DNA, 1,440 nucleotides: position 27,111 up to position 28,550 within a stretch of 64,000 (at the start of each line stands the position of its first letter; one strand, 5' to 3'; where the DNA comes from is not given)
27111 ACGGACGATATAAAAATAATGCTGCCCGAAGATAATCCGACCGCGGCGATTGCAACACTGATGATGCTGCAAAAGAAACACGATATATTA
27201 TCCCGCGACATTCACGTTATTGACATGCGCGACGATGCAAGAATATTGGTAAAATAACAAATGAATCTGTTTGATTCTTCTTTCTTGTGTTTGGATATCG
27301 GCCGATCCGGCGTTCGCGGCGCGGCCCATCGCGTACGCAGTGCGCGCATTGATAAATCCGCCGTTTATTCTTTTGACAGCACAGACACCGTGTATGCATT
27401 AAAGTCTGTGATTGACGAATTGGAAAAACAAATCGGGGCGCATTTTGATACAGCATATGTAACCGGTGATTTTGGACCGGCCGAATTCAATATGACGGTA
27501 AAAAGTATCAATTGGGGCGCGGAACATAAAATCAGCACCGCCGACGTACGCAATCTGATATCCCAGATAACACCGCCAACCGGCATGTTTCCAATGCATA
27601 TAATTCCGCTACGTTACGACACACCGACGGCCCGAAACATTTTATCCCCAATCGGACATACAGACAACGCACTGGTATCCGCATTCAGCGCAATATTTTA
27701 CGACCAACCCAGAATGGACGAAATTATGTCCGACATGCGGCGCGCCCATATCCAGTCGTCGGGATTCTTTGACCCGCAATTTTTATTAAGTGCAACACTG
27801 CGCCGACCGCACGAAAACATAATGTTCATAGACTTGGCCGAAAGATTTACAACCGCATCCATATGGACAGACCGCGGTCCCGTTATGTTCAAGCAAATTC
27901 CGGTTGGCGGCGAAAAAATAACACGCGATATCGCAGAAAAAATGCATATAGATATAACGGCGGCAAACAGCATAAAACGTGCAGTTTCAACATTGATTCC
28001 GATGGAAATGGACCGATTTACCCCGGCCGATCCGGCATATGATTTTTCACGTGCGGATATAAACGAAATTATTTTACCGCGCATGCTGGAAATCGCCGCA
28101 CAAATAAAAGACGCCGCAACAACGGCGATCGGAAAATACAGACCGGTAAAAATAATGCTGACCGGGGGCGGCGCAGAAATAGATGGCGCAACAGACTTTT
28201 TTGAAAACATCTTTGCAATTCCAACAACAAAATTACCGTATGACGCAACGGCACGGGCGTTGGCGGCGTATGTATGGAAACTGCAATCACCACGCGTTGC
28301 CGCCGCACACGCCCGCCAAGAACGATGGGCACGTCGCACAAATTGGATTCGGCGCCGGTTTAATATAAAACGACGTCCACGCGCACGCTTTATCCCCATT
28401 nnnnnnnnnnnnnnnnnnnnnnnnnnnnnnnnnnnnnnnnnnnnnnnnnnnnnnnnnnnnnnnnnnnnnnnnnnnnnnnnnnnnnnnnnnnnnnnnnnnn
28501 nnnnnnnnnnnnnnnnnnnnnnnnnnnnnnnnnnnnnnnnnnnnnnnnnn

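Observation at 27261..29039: In-frame FtsA-ribulose-phosphate-3-epimerase fusion ORF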

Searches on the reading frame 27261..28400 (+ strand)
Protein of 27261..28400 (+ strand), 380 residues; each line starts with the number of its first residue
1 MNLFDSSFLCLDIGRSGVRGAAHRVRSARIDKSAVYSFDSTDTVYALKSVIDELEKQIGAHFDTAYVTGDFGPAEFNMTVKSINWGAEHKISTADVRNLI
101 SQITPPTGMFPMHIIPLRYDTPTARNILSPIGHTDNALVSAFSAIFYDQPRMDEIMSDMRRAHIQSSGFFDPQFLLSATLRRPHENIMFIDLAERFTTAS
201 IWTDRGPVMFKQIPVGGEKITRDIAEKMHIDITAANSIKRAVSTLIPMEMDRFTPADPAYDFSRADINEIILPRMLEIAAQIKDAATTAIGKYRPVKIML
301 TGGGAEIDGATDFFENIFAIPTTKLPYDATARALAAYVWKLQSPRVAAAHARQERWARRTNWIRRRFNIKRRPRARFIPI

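Call 15: search_solved_structures(query=window:27261-28400:+, max_evalue=0.01, show_alignments=2)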
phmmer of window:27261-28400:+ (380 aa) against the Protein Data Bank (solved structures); distinct sequences matched with E-value up to 0.01: 3.
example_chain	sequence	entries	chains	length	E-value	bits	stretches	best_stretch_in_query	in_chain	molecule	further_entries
1e4f_T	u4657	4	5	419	0.00073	21.9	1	40-322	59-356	CELL DIVISION PROTEIN FTSA | CELL DIVISION PROTEIN FTSA, PUTATIVE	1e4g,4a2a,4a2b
7q6g_A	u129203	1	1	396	0.0032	19.8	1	111-320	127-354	Cell division protein FtsA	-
7q6f_A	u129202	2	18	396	0.0034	19.8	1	28-319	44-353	Cell division protein FtsA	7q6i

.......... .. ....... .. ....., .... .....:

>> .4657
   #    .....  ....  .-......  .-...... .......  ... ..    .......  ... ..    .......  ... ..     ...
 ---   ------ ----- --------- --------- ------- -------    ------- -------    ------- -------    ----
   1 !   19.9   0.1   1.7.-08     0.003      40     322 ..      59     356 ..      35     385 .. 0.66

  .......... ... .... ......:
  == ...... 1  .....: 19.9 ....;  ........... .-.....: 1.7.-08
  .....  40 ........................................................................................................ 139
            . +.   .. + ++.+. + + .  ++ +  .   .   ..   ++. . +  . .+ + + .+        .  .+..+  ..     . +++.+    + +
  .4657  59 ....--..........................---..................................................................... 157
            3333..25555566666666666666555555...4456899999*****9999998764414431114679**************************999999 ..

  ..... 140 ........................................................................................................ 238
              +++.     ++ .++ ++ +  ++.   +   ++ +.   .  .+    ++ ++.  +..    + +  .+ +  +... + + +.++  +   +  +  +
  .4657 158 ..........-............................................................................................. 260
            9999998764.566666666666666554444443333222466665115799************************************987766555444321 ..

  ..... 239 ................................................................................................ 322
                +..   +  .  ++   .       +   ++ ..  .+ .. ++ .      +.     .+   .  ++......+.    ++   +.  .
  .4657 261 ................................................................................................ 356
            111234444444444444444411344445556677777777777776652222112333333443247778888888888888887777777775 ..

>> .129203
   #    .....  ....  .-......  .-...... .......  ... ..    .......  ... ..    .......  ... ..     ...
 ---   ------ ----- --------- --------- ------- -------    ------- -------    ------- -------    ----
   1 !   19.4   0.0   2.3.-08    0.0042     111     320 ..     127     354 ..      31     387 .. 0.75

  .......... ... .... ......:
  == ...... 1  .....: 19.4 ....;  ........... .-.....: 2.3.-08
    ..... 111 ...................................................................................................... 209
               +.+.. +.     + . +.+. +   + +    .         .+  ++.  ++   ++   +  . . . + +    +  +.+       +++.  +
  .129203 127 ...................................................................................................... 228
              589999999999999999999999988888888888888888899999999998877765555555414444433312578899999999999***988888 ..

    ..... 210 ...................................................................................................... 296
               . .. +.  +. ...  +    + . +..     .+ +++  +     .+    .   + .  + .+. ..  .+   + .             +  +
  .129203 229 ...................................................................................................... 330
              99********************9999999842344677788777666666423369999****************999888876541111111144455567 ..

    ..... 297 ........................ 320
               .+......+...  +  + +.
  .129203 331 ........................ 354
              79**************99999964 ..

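Call 21: search_protein_representatives(protein=window:27261-28289:+)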
Query: 343 residues. Proteins with E-value up to 0.001 (for the whole library): 924; up to 1e-10: 48; up to 1e-30: 18. The best 150 are listed.
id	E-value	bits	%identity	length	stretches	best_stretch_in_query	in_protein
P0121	4.0e-122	424.0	55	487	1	1-341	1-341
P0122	1.8e-91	323.3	47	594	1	1-340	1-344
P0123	5.2e-90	318.5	45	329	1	1-321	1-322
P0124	1.3e-83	297.4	43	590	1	1-342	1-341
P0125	3.0e-78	279.8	40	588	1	1-341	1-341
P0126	1.7e-74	267.5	40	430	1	1-340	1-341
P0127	1.4e-73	264.5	61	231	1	1-198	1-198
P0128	3.1e-65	237.0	37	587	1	1-340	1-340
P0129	3.3e-63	230.4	37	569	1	22-340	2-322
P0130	6.2e-63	229.5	37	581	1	1-342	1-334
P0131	2.0e-57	211.4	34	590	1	4-337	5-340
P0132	5.0e-53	196.9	33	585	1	1-332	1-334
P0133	9.7e-52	192.7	32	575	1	1-322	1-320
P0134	2.9e-43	164.8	30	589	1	2-340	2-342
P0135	8.7e-40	153.4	31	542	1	37-340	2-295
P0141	6.5e-27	111.1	29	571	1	14-319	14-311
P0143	2.0e-23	99.7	27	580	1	1-338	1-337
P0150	3.8e-17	79.0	25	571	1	6-305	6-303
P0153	1.2e-14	70.8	26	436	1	14-330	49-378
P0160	1.0e-11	61.2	29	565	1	6-213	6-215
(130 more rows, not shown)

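Call 23: list_cluster_members(proteins=[P0122, P0124, P0128, P0131, P0133, P0134, P0141, P0143, P0150, P0160])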
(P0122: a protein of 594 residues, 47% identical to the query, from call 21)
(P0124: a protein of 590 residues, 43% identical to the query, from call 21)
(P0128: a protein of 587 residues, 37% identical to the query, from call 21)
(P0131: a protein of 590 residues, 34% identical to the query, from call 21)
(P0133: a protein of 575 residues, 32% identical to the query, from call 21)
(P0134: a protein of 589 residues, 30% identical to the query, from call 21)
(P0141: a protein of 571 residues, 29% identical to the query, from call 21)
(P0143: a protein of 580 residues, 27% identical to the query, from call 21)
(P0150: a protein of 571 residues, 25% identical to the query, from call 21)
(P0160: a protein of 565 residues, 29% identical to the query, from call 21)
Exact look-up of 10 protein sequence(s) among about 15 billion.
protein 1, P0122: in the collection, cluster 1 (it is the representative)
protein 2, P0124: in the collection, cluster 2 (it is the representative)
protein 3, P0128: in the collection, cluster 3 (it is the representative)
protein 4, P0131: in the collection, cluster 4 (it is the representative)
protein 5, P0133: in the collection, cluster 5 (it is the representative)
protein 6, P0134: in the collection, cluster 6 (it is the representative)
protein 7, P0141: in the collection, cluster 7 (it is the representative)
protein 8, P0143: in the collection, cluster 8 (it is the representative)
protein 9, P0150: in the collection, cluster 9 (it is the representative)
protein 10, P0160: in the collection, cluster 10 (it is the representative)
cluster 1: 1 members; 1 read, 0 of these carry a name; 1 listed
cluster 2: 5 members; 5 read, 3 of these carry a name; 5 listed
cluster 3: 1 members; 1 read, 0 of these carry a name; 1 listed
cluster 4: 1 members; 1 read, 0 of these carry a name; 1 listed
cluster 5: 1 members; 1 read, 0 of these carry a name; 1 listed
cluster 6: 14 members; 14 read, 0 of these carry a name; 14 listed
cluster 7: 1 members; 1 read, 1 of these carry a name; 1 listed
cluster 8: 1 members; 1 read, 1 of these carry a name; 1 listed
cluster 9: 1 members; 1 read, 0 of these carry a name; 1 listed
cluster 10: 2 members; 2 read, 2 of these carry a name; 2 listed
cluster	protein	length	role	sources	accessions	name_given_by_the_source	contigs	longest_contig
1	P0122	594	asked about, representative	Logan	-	-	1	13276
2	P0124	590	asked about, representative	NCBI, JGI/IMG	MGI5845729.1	MAG: ribulose-phosphate 3-epimerase [Alphaproteobacteria bacterium] | ribulose-phosphate 3-epimerase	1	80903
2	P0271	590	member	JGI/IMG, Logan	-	ribulose-phosphate 3-epimerase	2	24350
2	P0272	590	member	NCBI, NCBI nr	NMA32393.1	MAG: ribulose-phosphate 3-epimerase [Alphaproteobacteria bacterium] | ribulose-phosphate 3-epimerase [Alphaproteobacteria bacterium]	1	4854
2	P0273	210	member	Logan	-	-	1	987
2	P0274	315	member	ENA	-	-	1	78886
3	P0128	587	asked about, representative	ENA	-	-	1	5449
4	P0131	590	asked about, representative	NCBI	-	-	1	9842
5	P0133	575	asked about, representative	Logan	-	-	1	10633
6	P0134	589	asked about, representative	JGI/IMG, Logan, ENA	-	-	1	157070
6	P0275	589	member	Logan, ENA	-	-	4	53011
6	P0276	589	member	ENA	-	-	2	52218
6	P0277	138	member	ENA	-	-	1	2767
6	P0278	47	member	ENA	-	-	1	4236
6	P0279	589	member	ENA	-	-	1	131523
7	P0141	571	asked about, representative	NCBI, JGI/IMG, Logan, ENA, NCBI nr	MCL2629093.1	MAG: ribulose-phosphate 3-epimerase [Alphaproteobacteria bacterium] | ribulose-phosphate 3-epimerase [Alphaproteobacteria bacterium]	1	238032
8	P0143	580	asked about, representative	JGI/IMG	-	ribulose-phosphate 3-epimerase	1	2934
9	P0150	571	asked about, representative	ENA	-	-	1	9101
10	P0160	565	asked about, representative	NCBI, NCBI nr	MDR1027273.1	MAG: hypothetical protein LBL46_02555 [Rickettsiales bacterium] | hypothetical protein [Rickettsiales bacterium]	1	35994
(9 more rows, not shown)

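Call 35: find_encoding_contigs(protein=P0141, flank=10000, max_places=2)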
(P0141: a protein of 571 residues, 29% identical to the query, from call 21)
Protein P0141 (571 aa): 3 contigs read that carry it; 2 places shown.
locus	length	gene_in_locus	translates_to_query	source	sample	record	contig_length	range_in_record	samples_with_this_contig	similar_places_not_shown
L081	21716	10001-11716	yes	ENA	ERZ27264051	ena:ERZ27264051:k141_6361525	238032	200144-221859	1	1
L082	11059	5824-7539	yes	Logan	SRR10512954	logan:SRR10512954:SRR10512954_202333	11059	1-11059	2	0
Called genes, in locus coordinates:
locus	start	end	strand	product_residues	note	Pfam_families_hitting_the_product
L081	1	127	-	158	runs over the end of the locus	-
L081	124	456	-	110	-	PF00825:Ribonuclease_P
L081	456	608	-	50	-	PF00468:Ribosomal_L34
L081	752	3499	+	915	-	PF00521:DNA_topoisoIV, PF03989:DNA_gyraseA_C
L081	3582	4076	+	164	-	PF05656:DUF805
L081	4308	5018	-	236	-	PF00005:ABC_tran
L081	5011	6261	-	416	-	PF12704:MacB_PCD, PF02687:FtsX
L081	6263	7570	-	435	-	-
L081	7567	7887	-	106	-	-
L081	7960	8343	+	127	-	-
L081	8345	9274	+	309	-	PF00534:Glycos_transf_1 (weak)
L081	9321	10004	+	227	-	PF08478:POTRA_1 (weak), PF03799:FtsQ_DivIB_C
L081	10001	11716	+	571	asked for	PF02491:SHS2_FTSA (weak), PF11104:PilM_2 (weak), PF14450:FtsA, PF00834:Ribul_P_3_epim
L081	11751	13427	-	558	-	PF03485:Arg_tRNA_synt_N, PF00750:tRNA-synt_1d, PF05746:DALR_1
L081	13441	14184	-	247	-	PF01411:tRNA-synt_2c (weak), PF07973:tRNA_SAD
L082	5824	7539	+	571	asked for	PF02491:SHS2_FTSA (weak), PF11104:PilM_2 (weak), PF14450:FtsA, PF00834:Ribul_P_3_epim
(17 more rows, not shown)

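Call 36: find_encoding_contigs(protein=P0134, flank=10000, max_places=2)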
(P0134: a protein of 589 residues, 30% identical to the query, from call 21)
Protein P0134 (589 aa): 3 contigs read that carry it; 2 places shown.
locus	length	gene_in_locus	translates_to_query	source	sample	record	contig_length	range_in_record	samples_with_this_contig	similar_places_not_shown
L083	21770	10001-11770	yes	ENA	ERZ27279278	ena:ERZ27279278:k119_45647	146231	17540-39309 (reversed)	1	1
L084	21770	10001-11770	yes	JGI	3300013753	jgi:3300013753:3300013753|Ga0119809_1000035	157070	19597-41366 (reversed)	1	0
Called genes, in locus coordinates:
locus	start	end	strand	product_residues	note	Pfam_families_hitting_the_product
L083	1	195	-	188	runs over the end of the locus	-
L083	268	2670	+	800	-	PF02518:HATPase_c, PF00204:DNA_gyraseB, PF01751:Toprim, PF00986:DNA_gyraseB_C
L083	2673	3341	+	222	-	-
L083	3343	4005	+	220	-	PF03167:UDG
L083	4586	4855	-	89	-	-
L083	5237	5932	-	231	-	PF02463:SMC_N, PF00005:ABC_tran, PF13304:AAA_21 (faint)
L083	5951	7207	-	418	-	PF12704:MacB_PCD, PF02687:FtsX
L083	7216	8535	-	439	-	-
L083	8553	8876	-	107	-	-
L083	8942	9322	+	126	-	-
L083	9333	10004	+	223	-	PF03799:FtsQ_DivIB_C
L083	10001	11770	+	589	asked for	PF00834:Ribul_P_3_epim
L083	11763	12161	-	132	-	PF02367:TsaE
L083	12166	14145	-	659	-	PF00270:DEAD (weak), PF04851:ResIII, PF17757:UvrB_inter, PF27431:UvrB_3rd, PF00271:Helicase_C, PF12344:UvrB, PF02151:UVR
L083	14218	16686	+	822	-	PF05170:AsmA (faint)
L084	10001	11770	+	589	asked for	PF00834:Ribul_P_3_epim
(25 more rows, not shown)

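Call 37: find_encoding_contigs(protein=P0160, flank=10000, max_places=1)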
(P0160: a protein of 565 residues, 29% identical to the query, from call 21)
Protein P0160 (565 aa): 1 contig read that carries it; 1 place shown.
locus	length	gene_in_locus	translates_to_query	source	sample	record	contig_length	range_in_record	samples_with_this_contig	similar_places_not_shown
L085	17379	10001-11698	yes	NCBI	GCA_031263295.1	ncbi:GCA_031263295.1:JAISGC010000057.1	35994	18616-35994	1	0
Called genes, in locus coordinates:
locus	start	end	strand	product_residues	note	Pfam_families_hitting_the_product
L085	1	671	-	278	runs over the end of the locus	PF04085:MreC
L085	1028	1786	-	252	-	-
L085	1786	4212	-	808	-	PF27097:VirB4_TrbE_N (faint), PF03135:CagE_TrbE_VirB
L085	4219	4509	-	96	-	-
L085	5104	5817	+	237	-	PF04028:DUF374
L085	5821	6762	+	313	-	PF02606:LpxK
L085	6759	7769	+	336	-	PF03331:LpxC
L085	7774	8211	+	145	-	-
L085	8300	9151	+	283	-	-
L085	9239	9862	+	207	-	-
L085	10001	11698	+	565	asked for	PF00834:Ribul_P_3_epim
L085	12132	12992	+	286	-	-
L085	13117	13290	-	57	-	-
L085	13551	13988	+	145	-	-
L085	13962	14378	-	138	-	PF02367:TsaE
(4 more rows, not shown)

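Call 38: find_encoding_contigs(protein=P0153, flank=10000, max_places=1)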
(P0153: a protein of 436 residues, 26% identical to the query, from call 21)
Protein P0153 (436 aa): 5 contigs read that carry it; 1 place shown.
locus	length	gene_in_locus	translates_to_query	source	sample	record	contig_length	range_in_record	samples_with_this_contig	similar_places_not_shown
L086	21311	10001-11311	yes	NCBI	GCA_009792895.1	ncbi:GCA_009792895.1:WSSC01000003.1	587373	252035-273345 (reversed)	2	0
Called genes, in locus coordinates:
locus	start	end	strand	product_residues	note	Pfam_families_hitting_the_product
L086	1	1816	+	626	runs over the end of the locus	PF03717:PBP_dimer, PF00905:Transpeptidase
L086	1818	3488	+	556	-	PF08245:Mur_ligase_M, PF02875:Mur_ligase_C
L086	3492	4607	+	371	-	PF00953:Glycos_transf_4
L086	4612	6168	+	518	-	PF21377:MurD_N, PF21799:MurD-like_N (weak), PF08245:Mur_ligase_M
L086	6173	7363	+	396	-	PF01098:FTSW_RODA_SPOVE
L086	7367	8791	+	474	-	PF01225:Mur_ligase, PF08245:Mur_ligase_M, PF02875:Mur_ligase_C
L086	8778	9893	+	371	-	-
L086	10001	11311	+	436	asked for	PF02491:SHS2_FTSA, PF06723:MreB_Mbl, PF14450:FtsA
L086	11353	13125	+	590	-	PF00091:Tubulin, PF12327:FtsZ_C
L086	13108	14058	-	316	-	-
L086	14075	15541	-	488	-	PF20706:GT4-conflict (weak), PF00534:Glycos_transf_1, PF13692:Glyco_trans_1_4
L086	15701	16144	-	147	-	PF02823:ATP-synt_DE_N, PF00401:ATP-synt_DE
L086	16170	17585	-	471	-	PF02874:ATP-synt_ab_N, PF00006:ATP-synt_ab, PF22919:ATP-synt_VA_C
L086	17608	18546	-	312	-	PF00231:ATP-synt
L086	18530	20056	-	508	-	PF02874:ATP-synt_ab_N, PF00006:ATP-synt_ab, PF06745:ATPase (weak), PF00306:ATP-synt_ab_C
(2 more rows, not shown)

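Call 45: find_homologous_proteins(query=P0134, max_evalue=1e-20)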
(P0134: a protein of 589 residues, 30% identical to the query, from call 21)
Query P0134 (589 aa): 3 proteins with E <= 1e-20 among 8000 candidates.
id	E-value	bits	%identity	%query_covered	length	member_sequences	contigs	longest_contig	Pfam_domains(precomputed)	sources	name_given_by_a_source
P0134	0.0e+0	1263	100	100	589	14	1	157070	PF00834.26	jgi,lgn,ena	-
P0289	6.0e-275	931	75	100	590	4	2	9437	PF00834.26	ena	-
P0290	9.1e-89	317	30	100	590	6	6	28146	PF14450.13,PF00834.26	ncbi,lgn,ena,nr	ncbi:MAG: ribulose-phosphate 3-epimerase [Alphaproteobacteria bacterium]|nr:ribulose-phosphate 3-epi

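Call 46: find_encoding_contigs(protein=P0289, flank=4000, max_places=1)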
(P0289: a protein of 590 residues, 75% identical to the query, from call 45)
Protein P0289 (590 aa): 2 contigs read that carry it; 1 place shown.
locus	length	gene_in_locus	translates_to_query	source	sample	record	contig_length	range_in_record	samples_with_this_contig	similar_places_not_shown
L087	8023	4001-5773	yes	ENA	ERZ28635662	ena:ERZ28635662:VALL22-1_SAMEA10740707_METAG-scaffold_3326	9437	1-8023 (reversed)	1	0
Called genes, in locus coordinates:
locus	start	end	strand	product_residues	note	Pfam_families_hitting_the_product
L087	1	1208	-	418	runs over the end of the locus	PF12704:MacB_PCD, PF02687:FtsX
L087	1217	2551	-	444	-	-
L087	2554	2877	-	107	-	-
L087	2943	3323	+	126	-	-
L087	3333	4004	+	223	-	PF03799:FtsQ_DivIB_C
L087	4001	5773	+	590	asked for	PF00834:Ribul_P_3_epim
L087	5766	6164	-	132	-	PF02367:TsaE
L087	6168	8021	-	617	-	?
